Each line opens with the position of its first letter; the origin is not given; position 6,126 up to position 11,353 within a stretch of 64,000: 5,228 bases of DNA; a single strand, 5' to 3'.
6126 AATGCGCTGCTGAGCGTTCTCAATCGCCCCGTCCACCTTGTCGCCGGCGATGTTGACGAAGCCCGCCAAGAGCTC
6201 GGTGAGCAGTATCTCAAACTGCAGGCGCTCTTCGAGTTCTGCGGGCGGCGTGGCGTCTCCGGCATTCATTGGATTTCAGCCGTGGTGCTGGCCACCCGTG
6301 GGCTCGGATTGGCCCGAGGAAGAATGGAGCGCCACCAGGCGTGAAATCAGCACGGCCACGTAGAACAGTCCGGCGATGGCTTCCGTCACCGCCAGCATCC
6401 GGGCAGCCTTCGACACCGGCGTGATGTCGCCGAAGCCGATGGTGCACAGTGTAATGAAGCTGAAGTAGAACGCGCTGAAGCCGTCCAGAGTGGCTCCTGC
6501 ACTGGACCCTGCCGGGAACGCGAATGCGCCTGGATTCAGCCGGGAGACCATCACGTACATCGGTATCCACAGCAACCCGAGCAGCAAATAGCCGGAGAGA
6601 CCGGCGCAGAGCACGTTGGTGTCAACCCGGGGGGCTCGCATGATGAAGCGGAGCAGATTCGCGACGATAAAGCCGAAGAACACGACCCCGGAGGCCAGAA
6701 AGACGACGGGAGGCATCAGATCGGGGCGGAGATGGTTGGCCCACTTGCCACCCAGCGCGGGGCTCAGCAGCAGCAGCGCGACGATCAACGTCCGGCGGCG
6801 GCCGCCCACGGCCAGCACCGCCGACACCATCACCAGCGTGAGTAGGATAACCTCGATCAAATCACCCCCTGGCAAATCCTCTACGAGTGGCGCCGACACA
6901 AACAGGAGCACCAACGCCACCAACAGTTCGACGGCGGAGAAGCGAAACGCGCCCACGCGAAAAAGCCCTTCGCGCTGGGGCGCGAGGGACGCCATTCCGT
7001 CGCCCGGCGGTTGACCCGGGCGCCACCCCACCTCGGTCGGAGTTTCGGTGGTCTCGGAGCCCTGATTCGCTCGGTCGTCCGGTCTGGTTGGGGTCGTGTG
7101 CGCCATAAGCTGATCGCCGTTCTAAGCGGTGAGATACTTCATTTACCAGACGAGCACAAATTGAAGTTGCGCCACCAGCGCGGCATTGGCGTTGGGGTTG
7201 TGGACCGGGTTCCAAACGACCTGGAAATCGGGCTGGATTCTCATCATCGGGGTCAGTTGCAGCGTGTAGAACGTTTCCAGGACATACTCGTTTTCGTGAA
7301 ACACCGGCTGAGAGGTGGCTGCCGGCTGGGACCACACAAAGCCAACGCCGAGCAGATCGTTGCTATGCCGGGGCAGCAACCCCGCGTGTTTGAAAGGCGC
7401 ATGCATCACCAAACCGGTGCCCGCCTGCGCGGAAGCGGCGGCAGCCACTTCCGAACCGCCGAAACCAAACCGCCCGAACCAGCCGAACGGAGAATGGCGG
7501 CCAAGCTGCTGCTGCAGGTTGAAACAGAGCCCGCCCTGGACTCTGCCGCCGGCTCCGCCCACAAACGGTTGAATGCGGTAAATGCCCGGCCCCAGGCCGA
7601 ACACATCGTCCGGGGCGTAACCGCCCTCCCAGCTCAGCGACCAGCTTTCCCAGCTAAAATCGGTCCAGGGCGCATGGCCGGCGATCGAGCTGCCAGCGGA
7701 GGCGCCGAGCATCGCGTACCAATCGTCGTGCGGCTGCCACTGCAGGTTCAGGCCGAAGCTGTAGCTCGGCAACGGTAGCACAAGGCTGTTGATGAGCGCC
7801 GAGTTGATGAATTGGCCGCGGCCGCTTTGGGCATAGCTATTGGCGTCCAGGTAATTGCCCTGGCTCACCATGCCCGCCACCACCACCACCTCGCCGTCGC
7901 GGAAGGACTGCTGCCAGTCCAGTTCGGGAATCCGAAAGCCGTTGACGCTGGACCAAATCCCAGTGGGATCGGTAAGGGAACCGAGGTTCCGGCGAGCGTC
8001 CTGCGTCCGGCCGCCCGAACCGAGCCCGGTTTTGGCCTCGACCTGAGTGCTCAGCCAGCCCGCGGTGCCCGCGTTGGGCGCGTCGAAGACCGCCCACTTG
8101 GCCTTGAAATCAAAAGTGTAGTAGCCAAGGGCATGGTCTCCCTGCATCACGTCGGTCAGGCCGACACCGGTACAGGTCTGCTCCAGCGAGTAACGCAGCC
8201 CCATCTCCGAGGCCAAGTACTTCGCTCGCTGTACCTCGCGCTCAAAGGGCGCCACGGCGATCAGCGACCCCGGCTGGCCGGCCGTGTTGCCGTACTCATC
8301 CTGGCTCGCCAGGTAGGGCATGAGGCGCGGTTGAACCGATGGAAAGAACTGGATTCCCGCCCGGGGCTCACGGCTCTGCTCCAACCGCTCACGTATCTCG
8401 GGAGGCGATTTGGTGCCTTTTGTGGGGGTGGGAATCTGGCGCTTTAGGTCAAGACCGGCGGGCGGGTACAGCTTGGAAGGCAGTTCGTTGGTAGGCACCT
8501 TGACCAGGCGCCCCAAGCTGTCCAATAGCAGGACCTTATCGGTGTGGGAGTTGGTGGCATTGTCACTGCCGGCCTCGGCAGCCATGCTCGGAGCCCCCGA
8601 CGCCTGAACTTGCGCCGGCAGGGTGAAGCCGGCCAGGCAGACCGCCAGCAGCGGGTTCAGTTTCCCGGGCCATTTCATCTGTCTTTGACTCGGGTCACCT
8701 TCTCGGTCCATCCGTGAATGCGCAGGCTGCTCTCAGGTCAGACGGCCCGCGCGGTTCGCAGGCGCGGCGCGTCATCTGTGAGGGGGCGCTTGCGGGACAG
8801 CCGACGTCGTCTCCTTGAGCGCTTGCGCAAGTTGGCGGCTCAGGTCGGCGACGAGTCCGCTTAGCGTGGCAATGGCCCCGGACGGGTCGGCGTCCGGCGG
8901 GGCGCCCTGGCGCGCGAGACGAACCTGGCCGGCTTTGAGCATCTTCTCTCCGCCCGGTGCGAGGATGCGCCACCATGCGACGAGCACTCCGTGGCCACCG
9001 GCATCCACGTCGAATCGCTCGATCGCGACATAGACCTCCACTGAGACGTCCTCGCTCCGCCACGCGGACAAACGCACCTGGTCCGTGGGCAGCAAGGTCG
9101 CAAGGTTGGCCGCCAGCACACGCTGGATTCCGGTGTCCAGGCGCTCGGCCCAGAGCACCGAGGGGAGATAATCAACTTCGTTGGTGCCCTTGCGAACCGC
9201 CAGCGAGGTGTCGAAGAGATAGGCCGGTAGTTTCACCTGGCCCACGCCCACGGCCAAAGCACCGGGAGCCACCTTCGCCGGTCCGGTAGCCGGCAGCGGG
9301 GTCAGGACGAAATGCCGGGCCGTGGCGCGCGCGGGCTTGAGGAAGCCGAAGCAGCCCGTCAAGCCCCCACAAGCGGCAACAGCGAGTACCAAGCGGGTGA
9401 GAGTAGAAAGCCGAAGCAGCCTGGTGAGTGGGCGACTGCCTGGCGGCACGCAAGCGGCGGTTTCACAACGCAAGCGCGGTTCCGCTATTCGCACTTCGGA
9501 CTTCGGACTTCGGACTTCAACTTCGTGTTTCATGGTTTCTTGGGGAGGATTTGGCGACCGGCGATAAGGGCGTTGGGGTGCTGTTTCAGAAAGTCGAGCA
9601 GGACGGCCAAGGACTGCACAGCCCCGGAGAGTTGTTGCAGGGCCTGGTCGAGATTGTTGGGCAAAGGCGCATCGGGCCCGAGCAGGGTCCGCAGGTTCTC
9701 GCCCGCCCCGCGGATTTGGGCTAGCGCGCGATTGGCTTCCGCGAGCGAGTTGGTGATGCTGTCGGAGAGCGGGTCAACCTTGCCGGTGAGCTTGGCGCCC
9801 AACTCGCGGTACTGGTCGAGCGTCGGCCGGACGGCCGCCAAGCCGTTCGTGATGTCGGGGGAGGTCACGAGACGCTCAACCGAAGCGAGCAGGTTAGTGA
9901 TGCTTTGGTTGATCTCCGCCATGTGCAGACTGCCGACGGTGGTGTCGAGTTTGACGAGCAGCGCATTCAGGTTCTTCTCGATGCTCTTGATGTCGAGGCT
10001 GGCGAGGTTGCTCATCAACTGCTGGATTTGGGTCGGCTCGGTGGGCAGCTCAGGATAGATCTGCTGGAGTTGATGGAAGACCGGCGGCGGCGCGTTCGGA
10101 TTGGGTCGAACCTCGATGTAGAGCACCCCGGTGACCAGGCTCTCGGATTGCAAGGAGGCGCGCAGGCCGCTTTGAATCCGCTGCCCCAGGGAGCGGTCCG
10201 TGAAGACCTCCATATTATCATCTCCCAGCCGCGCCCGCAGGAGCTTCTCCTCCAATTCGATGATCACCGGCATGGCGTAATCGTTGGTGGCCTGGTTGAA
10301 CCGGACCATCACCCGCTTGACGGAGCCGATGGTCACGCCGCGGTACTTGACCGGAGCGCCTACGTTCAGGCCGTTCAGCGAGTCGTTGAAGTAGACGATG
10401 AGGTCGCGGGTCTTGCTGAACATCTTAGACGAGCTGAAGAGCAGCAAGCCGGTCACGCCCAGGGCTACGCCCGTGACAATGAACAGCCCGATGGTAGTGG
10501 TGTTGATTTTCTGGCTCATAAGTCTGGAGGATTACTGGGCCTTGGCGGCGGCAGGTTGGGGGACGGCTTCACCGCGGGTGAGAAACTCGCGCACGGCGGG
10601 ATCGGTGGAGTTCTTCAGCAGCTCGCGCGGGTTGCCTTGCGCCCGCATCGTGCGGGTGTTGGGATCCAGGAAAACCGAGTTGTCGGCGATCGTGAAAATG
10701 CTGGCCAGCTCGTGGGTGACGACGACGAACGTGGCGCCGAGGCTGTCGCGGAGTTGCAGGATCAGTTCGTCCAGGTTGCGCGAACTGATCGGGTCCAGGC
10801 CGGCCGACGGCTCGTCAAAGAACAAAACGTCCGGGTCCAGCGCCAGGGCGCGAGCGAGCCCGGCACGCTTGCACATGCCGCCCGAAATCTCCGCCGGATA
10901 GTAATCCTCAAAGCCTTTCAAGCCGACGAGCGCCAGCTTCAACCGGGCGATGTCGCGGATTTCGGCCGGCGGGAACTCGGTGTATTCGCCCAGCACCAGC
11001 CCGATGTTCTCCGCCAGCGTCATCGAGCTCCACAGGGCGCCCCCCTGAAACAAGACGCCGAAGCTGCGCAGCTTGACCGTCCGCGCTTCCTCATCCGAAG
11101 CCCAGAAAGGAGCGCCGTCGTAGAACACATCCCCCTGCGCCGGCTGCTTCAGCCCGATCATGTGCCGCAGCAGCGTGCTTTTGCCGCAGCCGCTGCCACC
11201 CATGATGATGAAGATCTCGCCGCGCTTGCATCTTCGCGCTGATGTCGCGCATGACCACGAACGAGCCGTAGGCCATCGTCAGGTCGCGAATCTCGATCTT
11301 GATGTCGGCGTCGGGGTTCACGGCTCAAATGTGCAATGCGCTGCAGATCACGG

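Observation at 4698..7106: K+-channel-like gene co-transcribed with a sigma-54 activator; a second channel/activator set elsewhere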

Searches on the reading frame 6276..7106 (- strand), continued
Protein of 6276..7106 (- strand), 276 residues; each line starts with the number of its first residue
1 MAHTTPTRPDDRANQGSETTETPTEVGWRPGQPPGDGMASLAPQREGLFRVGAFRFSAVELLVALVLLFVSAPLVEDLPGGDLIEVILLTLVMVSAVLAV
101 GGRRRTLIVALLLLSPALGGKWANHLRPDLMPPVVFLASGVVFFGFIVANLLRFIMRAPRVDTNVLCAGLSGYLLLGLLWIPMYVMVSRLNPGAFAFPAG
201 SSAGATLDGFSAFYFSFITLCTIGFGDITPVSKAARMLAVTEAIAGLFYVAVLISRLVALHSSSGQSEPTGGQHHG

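Call 71: predict_structure(alignment_id=A2)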
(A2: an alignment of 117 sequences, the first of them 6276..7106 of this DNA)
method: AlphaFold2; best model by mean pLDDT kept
length: 276 residues; sequences in the alignment: 117
mean_pLDDT: 83.6   pTM: 0.77
mean pLDDT of the five models: 83.6, 83.3, 83.2, 83.0, 83.0
residues with pLDDT >= 90: 171; 70-90: 36; 50-70: 59; < 50: 10
segments of 3 or more residues with pLDDT < 50: none
pLDDT, mean of each block of 10 residues (from residue 1): 54 51 59 58 54 69 96 91 93 95 90 95 92 93 97 90 92 97 96 89 82 95 89 97 96 90 70 57
secondary structure, 60 per line:
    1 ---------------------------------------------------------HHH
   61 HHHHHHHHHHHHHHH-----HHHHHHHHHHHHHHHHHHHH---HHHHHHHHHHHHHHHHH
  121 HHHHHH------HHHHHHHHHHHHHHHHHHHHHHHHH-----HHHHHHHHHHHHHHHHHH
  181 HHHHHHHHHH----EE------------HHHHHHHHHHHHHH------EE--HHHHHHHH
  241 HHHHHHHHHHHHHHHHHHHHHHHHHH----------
elements in order: H58-75 H81-100 H104-126 H133-157 H163-190 H209-222 H233-266
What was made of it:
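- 6276..7106 (-): chanA: 276-aa K+-channel-family protein with six TM helices plus a pore helix, filter TIGFGD and no cytoplasmic domain. AlphaFold model at pLDDT 83.6 with seven helices (call 71).
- On K+ channel superfamily (Pfam Ion_trans_2; tetrameric P-loop channels): AlphaFold helices 163-190 and 233-266 around pore helix 209-222, pLDDT above 90 (call 71).
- On Voltage-gated K+ channel (the annotation given to homologues): Four helices (58-75, 81-100, 104-126, 133-157) precede the pore (call 71).
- On Coupled sensor-activator pair of the NifL-NifA kind: The channel has no cytoplasmic domain (call 71).
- Checked: An AlphaFold model (pLDDT 83.6) has helices 58-75, 81-100, 104-126, 133-157, 163-190, a pore helix at 209-222, and 233-266 (call 71).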

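Call 73: fold_search(model_id=the predicted structure, library=pdb)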
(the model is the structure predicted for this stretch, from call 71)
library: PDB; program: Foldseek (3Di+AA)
matches with E <= 10: 480; with E <= 0.001: 0
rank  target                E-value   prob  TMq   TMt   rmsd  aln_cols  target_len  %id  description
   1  5u76                  1.3e-02  1.00  0.36  0.15   8.8       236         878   16  Chicken Slo2.2 in a closed conformation vitrified in the presence of 300 mM NaCl (released 2017-02-08)
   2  1orq_C                1.7e-02  0.93  0.24  0.28  21.6       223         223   17  X-ray structure of a voltage-dependent potassium channel in complex with an Fab (released 2003-05-06)
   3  2qks_B                2.0e-02  1.00  0.29  0.27   4.0       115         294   23  Crystal structure of a Kir3.1-prokaryotic Kir channel chimera (released 2007-08-28)
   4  8evc_C                2.1e-02  0.99  0.33  0.25   8.0       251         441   16  Cryo-EM structure of cGMP bound truncated human CNGA3/CNGB3 channel in lipid nanodisc, open state (released 2023-08-09)
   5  5va1                  2.4e-02  1.00  0.38  0.21  13.9       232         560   14  Cryo-EM structure of the human ether-a-go-go related K+ channel (released 2017-05-03)
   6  2qks_A                2.8e-02  1.00  0.28  0.26   5.5       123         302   22  Crystal structure of a Kir3.1-prokaryotic Kir channel chimera (released 2007-08-28)
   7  2wlo_B                4.0e-02  1.00  0.25  0.25   5.3       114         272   23  POTASSIUM CHANNEL FROM MAGNETOSPIRILLUM MAGNETOTACTICUM (released 2010-06-23)
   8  9l9u_A                4.2e-02  1.00  0.43  0.21   6.8       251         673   15  Arabidopsis GORK WT1 (released 2025-07-16)
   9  8zyo_B                4.2e-02  1.00  0.34  0.45  11.3       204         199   15  Cryo-EM Structure of astemizole-bound hERG Channel (released 2024-09-18)
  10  9j38_A                4.6e-02  0.91  0.26  0.21  16.9       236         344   16  human KCNQ5-CaM in apo state (released 2025-04-16)
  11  8vaz_A                5.0e-02  0.97  0.34  0.14   9.6       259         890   13  Structure of human Slo1 and human LRRC26 in EDTA - LRRD masked (released 2024-12-25)
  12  7e84_A                5.0e-02  0.94  0.28  0.17  14.7       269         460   18  CryoEM structure of human Kv4.2-KChIP1 complex (released 2021-10-13)
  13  7n9k                  5.3e-02  1.00  0.24  0.24   5.3       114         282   23  KirBac3.1 L124M mutant (released 2021-12-29)
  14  7e7z_A                5.3e-02  0.96  0.27  0.30  12.8       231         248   16  CryoEM structure of the human Kv4.2-KChIP1 complex, transmembrane region (released 2021-10-06)
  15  2wlm_A                5.5e-02  1.00  0.25  0.25   5.3       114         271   23  POTASSIUM CHANNEL FROM MAGNETOSPIRILLUM MAGNETOTACTICUM (released 2010-06-09)
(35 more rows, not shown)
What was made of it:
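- On K+ channel superfamily (Pfam Ion_trans_2; tetrameric P-loop channels): Aligns to the Kir and KirBac pore at rmsd 3.5-4 A (call 73).
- On Voltage-gated K+ channel (the annotation given to homologues): 6TM channels top the Foldseek list, but all have E >= 0.013 and TM-scores of 0.24-0.45 (call 73).
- Closest known: Minimal prokaryotic 6TM K+ channels. Same: Foldseek aligns 220-260 columns to KvAP, SthK, hERG, GORK and Slo (call 73).
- Tried and rejected: I repeated it with 117 sequences (calls 71, 73).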

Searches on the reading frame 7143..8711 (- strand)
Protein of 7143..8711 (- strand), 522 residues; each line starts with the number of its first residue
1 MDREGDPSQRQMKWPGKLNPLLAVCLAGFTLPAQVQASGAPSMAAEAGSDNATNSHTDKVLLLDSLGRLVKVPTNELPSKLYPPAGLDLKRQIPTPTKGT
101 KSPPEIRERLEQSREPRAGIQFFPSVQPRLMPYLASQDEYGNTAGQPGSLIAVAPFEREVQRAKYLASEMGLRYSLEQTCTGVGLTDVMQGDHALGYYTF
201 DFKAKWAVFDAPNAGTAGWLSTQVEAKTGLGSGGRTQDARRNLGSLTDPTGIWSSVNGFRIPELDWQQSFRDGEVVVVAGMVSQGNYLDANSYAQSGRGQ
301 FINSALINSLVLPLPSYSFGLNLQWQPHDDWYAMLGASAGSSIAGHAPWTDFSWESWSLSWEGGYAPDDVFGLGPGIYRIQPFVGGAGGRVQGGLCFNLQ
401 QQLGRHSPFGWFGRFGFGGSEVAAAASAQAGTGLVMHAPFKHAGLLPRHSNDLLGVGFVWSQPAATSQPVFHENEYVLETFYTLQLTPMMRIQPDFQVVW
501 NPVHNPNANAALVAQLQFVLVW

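Call 3: search_protein_families(library=pfam, proteins=[window:7143-8711:-], max_evalue=0.01)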
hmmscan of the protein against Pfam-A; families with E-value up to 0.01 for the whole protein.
window:7143-8711:- (522 aa): 1 family
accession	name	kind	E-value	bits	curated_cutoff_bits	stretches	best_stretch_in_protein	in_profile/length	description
PF04966.18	OprB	-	3.2e-21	76.6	22.9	2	393-517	232-367/372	Carbohydrate-selective porin, OprB family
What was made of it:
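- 7143..8711 (-): OprB-family porin, 36 nt upstream of chanA. Pfam OprB (call 3).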

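Call 68: search_protein_families(library=ncbifam, proteins=[window:7143-8711:-], max_evalue=0.001)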
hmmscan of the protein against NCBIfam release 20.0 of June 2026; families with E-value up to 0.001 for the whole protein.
window:7143-8711:- (522 aa): 2 families
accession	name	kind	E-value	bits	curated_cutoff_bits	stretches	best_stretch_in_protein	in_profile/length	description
NF051888.1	porinAaxAChlmd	equivalog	9.1e-08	31.5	600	1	263-514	187-432/440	porin AaxA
NF033921.0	por_somb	subfamily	0.00063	18.5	100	0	472-516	435-479/485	iron uptake porin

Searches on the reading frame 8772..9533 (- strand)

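Call 3: search_protein_families(library=pfam, proteins=[window:8772-9533:-], max_evalue=0.01)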
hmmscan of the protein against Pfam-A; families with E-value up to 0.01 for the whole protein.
window:8772-9533:- (253 aa): 1 family
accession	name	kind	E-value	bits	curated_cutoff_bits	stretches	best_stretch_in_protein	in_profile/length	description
PF03886.18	ABC_trans_aux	-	1.8e-30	106.1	26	1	76-236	2-161/161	ABC-type transport auxiliary lipoprotein component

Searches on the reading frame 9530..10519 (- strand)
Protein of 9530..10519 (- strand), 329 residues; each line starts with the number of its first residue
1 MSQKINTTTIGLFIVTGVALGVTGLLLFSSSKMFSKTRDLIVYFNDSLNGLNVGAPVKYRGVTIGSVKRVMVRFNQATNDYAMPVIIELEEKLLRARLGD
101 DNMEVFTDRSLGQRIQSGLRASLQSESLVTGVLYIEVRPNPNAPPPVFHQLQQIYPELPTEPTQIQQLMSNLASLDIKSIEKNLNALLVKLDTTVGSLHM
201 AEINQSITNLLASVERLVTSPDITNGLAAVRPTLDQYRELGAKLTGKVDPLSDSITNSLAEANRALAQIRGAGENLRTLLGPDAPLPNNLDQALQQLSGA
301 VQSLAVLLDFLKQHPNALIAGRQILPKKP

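Call 3: search_protein_families(library=pfam, proteins=[window:9530-10519:-], max_evalue=0.01)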
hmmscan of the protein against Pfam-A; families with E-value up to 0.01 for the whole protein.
window:9530-10519:- (329 aa): 4 families
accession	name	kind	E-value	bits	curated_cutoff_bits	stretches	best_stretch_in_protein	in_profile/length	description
PF02470.25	MlaD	-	1.8e-13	51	25.1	1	38-139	3-80/81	MlaD protein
PF06103.16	DUF948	-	0.00048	20.7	37.2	0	227-278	21-72/89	Bacterial protein of unknown function (DUF948)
PF04513.17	Baculo_PEP_C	-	0.0007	20.1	38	0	154-220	32-100/140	Baculovirus polyhedron envelope protein, PEP, C terminus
PF22638.1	FlgK_D1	-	0.0065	16.5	28.6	1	190-302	3-121/233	Flagellar hook-associated protein FlgK helical domain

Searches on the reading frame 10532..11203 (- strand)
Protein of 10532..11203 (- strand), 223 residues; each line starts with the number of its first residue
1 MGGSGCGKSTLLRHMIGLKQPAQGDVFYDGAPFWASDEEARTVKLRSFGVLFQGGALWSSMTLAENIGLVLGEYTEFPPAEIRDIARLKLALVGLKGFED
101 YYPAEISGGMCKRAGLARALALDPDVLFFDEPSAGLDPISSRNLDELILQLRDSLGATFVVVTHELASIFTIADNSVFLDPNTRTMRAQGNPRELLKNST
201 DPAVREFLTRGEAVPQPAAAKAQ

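Call 50: search_protein_families(library=pfam, proteins=[window:10532-11203:-], max_evalue=0.01)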
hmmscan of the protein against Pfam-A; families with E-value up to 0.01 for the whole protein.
window:10532-11203:- (223 aa): 2 families
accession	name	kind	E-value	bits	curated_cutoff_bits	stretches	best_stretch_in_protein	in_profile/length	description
PF00005.33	ABC_tran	-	5e-22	79.4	25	1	1-133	17-136/137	ABC transporter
PF13304.12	AAA_21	-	9e-06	26.4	27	1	103-165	235-299/304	AAA domain, putative AbiEii toxin, Type IV TA system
